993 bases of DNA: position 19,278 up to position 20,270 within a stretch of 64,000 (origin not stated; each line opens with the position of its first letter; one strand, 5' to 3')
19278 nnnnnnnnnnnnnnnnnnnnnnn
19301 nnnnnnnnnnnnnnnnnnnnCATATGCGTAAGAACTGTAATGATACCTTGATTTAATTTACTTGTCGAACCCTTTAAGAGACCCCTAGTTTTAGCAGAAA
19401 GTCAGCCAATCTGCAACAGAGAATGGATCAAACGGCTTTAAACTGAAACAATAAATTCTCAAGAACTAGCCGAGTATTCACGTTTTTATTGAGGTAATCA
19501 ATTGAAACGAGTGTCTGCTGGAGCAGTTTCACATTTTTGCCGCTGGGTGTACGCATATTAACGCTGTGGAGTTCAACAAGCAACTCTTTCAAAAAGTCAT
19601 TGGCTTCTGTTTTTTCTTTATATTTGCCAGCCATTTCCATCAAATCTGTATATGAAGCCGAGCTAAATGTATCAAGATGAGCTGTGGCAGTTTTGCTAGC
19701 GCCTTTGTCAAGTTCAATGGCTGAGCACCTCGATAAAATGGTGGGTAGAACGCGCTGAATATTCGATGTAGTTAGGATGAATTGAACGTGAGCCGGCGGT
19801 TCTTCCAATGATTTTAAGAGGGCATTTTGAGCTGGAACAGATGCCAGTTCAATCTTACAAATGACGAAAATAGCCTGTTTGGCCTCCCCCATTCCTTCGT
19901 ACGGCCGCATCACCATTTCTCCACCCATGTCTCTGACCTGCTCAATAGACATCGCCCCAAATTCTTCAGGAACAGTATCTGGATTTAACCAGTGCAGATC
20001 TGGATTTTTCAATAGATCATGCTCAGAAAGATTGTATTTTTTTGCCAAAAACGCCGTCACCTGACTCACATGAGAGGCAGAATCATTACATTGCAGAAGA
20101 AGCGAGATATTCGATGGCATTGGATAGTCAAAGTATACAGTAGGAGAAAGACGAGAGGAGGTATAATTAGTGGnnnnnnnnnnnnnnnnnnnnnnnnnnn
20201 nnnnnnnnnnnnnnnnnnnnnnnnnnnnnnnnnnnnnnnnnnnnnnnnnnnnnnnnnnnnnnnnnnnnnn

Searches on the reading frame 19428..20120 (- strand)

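Call 106: search_protein_families(library=pfam, proteins=[window:19428-20120:-], max_evalue=0.0001)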
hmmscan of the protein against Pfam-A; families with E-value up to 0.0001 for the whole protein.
window:19428-20120:- (230 aa): 1 family
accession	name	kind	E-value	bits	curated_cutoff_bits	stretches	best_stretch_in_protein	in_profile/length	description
PF13177.12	DNA_pol3_delta2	-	1.8e-23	83.7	27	1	38-139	67-159/161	DNA polymerase III, delta subunit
